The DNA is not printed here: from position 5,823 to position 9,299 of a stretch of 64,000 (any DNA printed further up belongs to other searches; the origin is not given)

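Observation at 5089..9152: Translationally coupled PD-(D/E)xK-like nuclease plus 1059-aa DEAH helicase: a Hachiman-like or new two-gene defence module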

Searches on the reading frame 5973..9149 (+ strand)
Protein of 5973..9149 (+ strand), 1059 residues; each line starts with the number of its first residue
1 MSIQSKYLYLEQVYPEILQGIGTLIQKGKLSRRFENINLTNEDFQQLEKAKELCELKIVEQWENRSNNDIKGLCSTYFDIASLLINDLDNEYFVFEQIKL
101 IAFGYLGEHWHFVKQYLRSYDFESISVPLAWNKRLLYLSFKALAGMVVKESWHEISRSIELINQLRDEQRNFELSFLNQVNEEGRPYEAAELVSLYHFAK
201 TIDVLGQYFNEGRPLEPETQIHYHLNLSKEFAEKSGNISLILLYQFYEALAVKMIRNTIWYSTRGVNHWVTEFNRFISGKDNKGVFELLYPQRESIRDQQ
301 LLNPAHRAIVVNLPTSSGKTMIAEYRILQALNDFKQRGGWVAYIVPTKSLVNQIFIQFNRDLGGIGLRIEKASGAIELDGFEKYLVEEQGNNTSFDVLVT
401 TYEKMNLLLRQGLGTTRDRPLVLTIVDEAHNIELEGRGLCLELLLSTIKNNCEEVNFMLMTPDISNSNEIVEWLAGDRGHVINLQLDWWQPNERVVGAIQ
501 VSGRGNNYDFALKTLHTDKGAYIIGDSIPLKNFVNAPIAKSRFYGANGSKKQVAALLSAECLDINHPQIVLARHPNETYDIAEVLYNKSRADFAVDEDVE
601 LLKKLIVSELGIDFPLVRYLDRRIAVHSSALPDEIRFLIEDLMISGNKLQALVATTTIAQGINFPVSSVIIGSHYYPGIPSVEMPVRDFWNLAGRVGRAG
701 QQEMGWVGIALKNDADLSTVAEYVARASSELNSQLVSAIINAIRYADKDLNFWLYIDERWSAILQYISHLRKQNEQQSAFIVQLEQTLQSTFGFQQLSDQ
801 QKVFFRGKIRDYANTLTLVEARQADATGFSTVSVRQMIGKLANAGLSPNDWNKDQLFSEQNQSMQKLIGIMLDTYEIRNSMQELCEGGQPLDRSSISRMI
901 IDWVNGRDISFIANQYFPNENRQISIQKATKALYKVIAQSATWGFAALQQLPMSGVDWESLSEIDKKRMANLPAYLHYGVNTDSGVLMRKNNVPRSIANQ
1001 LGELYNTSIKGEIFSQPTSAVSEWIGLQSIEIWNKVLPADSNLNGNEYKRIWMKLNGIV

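Call 6: search_protein_families(library=padloc, proteins=[window:5973-9149:+], max_evalue=0.1)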
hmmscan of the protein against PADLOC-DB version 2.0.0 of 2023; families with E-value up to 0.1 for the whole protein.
window:5973-9149:+ (1059 aa): 34 families (the best 25 are shown)
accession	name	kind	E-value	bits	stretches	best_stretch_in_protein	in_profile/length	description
PDLC04531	PDC-M23B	-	0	1195.6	1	7-1057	5-1059/1060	-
PDLC04530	PDC-M23B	-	2.4e-123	410.9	1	235-1058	13-828/828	-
PDLC04532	PDC-M23B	-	2.2e-118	394.4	1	91-801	110-815/817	-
PDLC00194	HamB1|HamB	-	2.4e-51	172.7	1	251-994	189-937/995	DEAD-box helicase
PDLC00192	HamB1|HamB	-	1.4e-46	156.7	1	176-705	156-661/1104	DEAD-box helicase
PDLC00188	HamB1|HamB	-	9.7e-46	154.3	1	197-707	157-653/1037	DEAD-box helicase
PDLC00186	HamB1|HamB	-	8.8e-44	147.7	1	308-982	163-799/864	DEAD-box helicase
PDLC00200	HamB2|HamB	-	7.5e-42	141.3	1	308-941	163-752/865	DEAD-box helicase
PDLC00187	HamB1|HamB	-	7.6e-37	125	1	307-705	157-513/851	DEAD-box helicase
PDLC00178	HamB1|HamB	-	8.1e-35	118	2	576-771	533-728/830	DEAD-box helicase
PDLC00175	HamB1|HamB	-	1.3e-32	110.3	1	306-715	241-638/1000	DEAD-box helicase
PDLC00185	HamB1|HamB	-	1.1e-31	107.6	1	306-707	157-522/871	DEAD-box helicase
PDLC00176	HamB1|HamB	-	7.3e-29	98.4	2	566-926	372-716/845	DEAD-box helicase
PDLC00190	HamB1|HamB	-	1.2e-28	98.1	2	563-931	374-738/866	DEAD-box helicase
PDLC00174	HamB1|HamB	-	2.5e-27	93.1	1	307-700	319-696/1163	DEAD-box helicase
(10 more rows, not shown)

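Call 7: search_protein_families(library=pfam, proteins=[window:5973-9149:+], max_evalue=0.1)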
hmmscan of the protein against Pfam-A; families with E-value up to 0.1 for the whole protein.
window:5973-9149:+ (1059 aa): 4 families
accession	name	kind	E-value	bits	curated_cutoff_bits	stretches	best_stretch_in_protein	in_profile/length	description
PF00270.35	DEAD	-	2.3e-19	70.2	26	1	305-461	13-157/167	DEAD/DEAH box helicase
PF04851.21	ResIII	-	2.1e-09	38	22.5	1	287-433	3-138/164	Type III restriction enzyme, res subunit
PF00271.37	Helicase_C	-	0.00037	21.2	23.5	1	625-700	43-110/110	Helicase conserved C-terminal domain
PF00176.29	SNF2-rel_dom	-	0.053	13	24.9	0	295-433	91-138/290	SNF2-related domain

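Call 8: search_protein_families(library=ncbifam, proteins=[window:5973-9149:+], max_evalue=0.1)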
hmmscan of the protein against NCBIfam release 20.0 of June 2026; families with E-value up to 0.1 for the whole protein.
window:5973-9149:+ (1059 aa): 17 families
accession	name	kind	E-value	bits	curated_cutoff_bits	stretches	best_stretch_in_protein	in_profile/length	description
NF001308.0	PRK00254.1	equivalog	6.1e-30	104.1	1216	2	282-476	18-191/720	ATP-dependent DNA helicase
NF002654.0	PRK02362.1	equivalog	2.8e-29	102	887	2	280-476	16-193/739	ATP-dependent DNA helicase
NF040935.1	helicase_Hel308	equivalog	3e-28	98.4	1200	2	282-477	21-194/704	ATP-dependent DNA helicase Hel308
NF002251.0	PRK01172.1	equivalog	2e-22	79.2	891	2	286-475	21-190/674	ATP-dependent DNA helicase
TIGR04121.1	DEXH_lig_assoc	equivalog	1e-16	59.9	850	2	307-479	29-199/804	ligase-associated DNA damage response DEXH box helicase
NF041063.1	DpdF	equivalog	1.2e-07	30.7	550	1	292-433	145-283/813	protein DpdF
NF010338.0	PRK13767.1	equivalog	6.3e-07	28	849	1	288-477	34-231/877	ATP-dependent helicase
NF008163.0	PRK10917.1-1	equivalog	7.2e-06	24.6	796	1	316-436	299-406/692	ATP-dependent DNA helicase RecG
TIGR00580.2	mfd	equivalog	1.8e-05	23.4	800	1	318-430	466-565/907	transcription-repair coupling factor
NF008168.0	PRK10917.2-2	equivalog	4.1e-05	22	718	1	316-431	396-498/795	ATP-dependent DNA helicase RecG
NF008166.0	PRK10917.1-4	equivalog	8e-05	20.9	864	0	644-700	551-601/705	ATP-dependent DNA helicase RecG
NF008165.0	PRK10917.1-3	equivalog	0.00012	20.7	711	1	316-432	295-398/692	ATP-dependent DNA helicase RecG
TIGR03817.1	DECH_helic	hypoth_equivalog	0.0021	16.4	874.1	0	621-704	303-378/742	helicase/secretion neighborhood putative DEAH-box helicase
TIGR00643.1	recG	equivalog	0.0034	16.1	659.4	0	316-402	266-346/629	ATP-dependent DNA helicase RecG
NF010337.0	PRK13766.1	equivalog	0.0067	14.6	610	1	308-360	32-81/781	Hef nuclease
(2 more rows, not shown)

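Call 15: search_solved_structures(query=window:5973-9149:+, max_evalue=0.00001)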
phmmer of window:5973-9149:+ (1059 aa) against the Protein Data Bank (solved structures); distinct sequences matched with E-value up to 0.00001: 52.
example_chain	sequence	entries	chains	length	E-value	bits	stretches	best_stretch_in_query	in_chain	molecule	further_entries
8alz_B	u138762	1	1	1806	1.2e-28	102.7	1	622-707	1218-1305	Activating signal cointegrator 1 complex subunit 3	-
2va8_A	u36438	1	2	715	4.5e-23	84.3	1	282-729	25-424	SKI2-TYPE HELICASE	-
2zj2_A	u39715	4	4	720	6.6e-23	83.7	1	281-476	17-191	Putative ski2-type helicase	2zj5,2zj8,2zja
2p6r_A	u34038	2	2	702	2.1e-22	82.1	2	282-495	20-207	afUHEL308 HELICASE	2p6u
9b15_A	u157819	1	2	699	3.3e-22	81.4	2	282-497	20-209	ATP-dependent DNA helicase Hel308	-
6s8o_B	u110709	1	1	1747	7.3e-22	80.3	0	308-480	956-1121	U5 small nuclear ribonucleoprotein 200 kDa helicase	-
6qdv_B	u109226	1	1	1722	1e-21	79.8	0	308-480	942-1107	U5 small nuclear ribonucleoprotein 200 kDa helicase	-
4f91_B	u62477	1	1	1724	1e-21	79.8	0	308-480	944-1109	U5 small nuclear ribonucleoprotein 200 kDa helicase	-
4f92_B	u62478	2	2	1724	1e-21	79.8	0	308-480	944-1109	U5 small nuclear ribonucleoprotein 200 kDa helicase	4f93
5urj_A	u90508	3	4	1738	1e-21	79.7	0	308-480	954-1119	U5 small nuclear ribonucleoprotein 200 kDa helicase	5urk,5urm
4kit_B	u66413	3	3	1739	1e-21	79.7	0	308-480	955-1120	U5 small nuclear ribonucleoprotein 200 kDa helicase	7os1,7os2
6s8q_B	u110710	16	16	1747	1.1e-21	79.7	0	308-480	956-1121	U5 small nuclear ribonucleoprotein 200 kDa helicase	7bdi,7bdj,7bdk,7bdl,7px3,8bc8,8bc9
6s9i_B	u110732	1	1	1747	1.1e-21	79.6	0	308-480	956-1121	U5 small nuclear ribonucleoprotein 200 kDa helicase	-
3jcr_C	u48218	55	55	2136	3e-21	78.3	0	308-480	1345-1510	hBrr2 | U5 small nuclear ribonucleoprotein 200 kDa helicase | Brr2, U5 small nuclear ribonucleoprotein 200 kDa helicase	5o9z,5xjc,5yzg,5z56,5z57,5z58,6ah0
7zpq_CA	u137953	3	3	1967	5.3e-20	74.1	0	301-475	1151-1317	SLH1 isoform 1 | RQC trigger complex helicase SLH1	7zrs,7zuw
2xgj_A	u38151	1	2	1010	7.8e-11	43.7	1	308-712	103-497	ATP-DEPENDENT RNA HELICASE DOB1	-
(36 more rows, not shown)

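Call 55: find_encoding_contigs(protein=window:5973-9149:+, flank=3000, max_places=3)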
Protein window:5973-9149:+ (1059 aa): 1 contig read that carries it; 1 place shown.
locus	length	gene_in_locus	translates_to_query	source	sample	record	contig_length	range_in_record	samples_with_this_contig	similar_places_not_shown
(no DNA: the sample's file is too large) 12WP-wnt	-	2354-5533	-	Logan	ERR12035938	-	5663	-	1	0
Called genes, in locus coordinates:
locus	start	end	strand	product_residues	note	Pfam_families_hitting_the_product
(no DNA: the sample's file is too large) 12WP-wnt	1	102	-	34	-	?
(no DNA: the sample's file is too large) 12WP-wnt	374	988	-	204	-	-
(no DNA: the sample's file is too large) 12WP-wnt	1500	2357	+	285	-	-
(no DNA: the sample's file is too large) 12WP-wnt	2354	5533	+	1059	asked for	PF00270:DEAD, PF04851:ResIII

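Call 63: search_dna_similar(query=window:5973-9149:+, collection=plasmids, mode=protein, max_rows=40, rows=spread)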
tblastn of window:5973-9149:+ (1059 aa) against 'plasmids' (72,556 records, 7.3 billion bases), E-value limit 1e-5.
Records with a match: 128; places in all: 131; records where one place covers at least 80% of the query: 3.
Best place of each record, by identity: <60% 128.
By first word of the organism name: Streptomyces 18; Klebsiella 17; Bacillus 15; Agrobacterium 9; Raoultella 6; Rhizobium 5; Sinorhizobium 5; Piscirickettsia 4; Escherichia 4; Sulfitobacter 3; and 37 more.
By predicted mobility (MOB-suite, as given by PLSDB): conjugative 63; non-mobilizable 49; mobilizable 16.
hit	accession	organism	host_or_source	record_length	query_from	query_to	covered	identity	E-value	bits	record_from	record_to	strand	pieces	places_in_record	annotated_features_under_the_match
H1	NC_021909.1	Rhizobium etli bv. mimosae str. Mim1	Mimosa affinis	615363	130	1058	88%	26.8%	5e-69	261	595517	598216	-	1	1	DEAD/DEAH box helicase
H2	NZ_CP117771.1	Nostoc sp. UHCC 0926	whole organism,lichen surface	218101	307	1034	69%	22.1%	1e-22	113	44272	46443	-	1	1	Hachiman antiphage defense system protein HamA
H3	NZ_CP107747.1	Streptomyces sp. NBC_00624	-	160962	254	713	43%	27.3%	1e-29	136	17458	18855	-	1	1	DEAD/DEAH box helicase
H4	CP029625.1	Streptomyces sp. ETH9427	cell culture,soil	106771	254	716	44%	26.5%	7e-27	127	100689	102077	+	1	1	hypothetical protein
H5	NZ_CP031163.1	Deinococcus wulumuqiensis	cell culture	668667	270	705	41%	25.9%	3e-14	86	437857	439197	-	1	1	DEAD/DEAH box helicase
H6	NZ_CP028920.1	Gemmobacter aquarius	Whole organism,fresh water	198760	289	707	40%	26.5%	3e-16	92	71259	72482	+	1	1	DEAD/DEAH box helicase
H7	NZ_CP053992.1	Bacillus cereus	-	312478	283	711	41%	25.8%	4e-22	111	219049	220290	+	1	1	hamB: Hachiman anti-phage system protein HamB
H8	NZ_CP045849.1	Streptomyces clavuligerus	pure culture single spore ...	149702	285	707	40%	25.7%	8e-17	94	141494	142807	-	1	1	DEAD/DEAH box helicase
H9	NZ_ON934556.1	Escherichia coli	-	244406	309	699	37%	27.5%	1e-14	87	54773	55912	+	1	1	DEAD/DEAH box helicase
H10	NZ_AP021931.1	Klebsiella pneumoniae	-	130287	309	699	37%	27.5%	1e-14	87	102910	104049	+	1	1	DEAD/DEAH box helicase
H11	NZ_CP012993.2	Klebsiella pneumoniae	Homo sapiens,blood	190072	309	699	37%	27.5%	1e-14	87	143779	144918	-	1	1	DEAD/DEAH box helicase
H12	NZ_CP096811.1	Klebsiella pneumoniae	Homo sapiens,sputum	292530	309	699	37%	27.5%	1e-14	87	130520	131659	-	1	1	DEAD/DEAH box helicase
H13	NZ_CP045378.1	Sulfitobacter sp. THAF37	pure culture,Surface of a polyethylene ...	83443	314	705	37%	27.1%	5e-12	78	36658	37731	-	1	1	DEAD/DEAH box helicase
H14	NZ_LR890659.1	Serratia marcescens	Homo sapiens,rectal swab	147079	309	699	37%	27.0%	3e-14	86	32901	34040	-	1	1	DEAD/DEAH box helicase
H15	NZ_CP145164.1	Raoultella ornithinolytica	-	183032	309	699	37%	27.0%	3e-14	86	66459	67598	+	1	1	DEAD/DEAH box helicase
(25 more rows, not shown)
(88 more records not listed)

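Call 64: get_annotated_region(hit=H7, flank=4000)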
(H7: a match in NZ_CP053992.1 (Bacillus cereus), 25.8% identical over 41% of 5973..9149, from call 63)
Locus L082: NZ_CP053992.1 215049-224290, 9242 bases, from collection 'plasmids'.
description: Bacillus cereus strain FDAARGOS_781 plasmid unnamed2, complete sequence
organism: Bacillus cereus (NCBI taxid 1396)
taxonomy: Bacteria; Bacillota; Bacilli; Bacillales; Bacillaceae; Bacillus; Bacillus cereus
host: -; source: -; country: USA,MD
typing (MOB-suite, as given by PLSDB): non-mobilizable; replicon rep_cluster_125,rep_cluster_164
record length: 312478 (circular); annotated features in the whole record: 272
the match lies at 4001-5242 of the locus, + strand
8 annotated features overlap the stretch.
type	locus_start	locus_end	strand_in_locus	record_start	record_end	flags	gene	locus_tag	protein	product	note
CDS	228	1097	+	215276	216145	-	-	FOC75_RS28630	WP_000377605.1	hypothetical protein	-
CDS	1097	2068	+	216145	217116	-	-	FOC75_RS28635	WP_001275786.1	hypothetical protein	-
CDS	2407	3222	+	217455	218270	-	hamA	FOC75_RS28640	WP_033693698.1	Hachiman anti-phage system protein HamA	-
CDS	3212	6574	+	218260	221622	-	hamB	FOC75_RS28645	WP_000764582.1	Hachiman anti-phage system protein HamB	-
CDS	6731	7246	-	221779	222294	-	-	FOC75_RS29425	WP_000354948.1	hypothetical protein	-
CDS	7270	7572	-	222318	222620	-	-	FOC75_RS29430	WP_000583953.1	hypothetical protein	-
CDS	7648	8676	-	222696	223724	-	-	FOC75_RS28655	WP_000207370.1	hypothetical protein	-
CDS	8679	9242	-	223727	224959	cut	-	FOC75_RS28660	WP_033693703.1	hypothetical protein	-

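Call 65: get_annotated_region(hit=H1, flank=4000)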
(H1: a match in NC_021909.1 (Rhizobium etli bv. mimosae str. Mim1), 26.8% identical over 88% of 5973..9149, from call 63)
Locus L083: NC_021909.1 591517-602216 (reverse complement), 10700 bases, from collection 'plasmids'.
description: Rhizobium etli bv. mimosae str. Mim1 plasmid pRetMIM1e, complete sequence
organism: Rhizobium etli bv. mimosae str. Mim1 (NCBI taxid 1328306)
taxonomy: Bacteria; Pseudomonadota; Alphaproteobacteria; Hyphomicrobiales; Rhizobiaceae; Rhizobium; Rhizobium etli; Rhizobium etli bv. mimosae str. Mim1
host: -; source: Mimosa affinis; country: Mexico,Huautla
typing (MOB-suite, as given by PLSDB): conjugative; relaxase MOBP; mating-pair formation MPF_T
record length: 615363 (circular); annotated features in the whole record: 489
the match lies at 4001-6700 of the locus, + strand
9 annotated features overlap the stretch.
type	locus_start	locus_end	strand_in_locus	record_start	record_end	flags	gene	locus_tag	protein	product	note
CDS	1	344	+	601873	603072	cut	-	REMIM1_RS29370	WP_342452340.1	CBASS cGAMP synthase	-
CDS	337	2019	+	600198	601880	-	-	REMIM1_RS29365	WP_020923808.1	ThiF family adenylyltransferase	-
CDS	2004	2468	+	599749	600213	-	-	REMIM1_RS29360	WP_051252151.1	Mov34/MPN/PAD-1 family protein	-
CDS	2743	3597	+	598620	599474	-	-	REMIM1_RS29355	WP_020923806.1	hypothetical protein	-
CDS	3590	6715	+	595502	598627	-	-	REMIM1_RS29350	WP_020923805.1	DEAD/DEAH box helicase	-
CDS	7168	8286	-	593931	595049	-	-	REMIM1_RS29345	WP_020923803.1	glycosyltransferase family A protein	-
CDS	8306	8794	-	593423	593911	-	-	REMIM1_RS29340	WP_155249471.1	GNAT family protein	-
CDS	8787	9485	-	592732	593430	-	-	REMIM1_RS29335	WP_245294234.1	hypothetical protein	-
CDS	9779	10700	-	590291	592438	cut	yhhB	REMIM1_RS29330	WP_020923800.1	cyclophane-forming radical SAM/SPASM peptide maturase YhhB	-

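Call 69: find_homologous_proteins(query=L082:2407-3219:+, max_evalue=0.00001)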
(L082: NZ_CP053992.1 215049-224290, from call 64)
Query L082:2407-3219:+ (271 aa): 418 proteins with E <= 0.00001 among 1141 candidates; the best 120 are listed.
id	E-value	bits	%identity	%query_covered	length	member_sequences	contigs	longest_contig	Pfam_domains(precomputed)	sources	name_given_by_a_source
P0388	8.1e-169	578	97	100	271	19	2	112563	PF08878.17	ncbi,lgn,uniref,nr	ncbi:Hachiman anti-phage system protein HamA [Bacillus toyonensis]|uniref:Hachiman anti-phage system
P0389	1.0e-145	502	85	100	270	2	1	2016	PF08878.17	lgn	-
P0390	7.8e-140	483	82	100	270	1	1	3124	PF08878.17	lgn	-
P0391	8.7e-110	384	64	100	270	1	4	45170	PF08878.17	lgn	-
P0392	1.4e-108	380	66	99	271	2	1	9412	PF08878.17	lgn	-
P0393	6.0e-107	375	62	98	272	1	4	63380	PF08878.17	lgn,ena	-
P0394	2.7e-106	373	63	99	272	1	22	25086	PF08878.17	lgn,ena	-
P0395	5.1e-106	372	64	99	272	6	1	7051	PF08878.17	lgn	-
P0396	1.0e-105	371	61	98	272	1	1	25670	PF08878.17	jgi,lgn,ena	-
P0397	1.1e-105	371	61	98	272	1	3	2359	PF08878.17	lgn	-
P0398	4.1e-105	369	61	98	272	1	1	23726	PF08878.17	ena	-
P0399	8.6e-105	368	64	96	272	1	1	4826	PF08878.17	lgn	-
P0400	1.8e-104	367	60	98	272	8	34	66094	PF08878.17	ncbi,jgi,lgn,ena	jgi:hypothetical protein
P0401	1.1e-103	364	60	98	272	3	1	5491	PF08878.17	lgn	-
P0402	2.9e-103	363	61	98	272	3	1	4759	PF08878.17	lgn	-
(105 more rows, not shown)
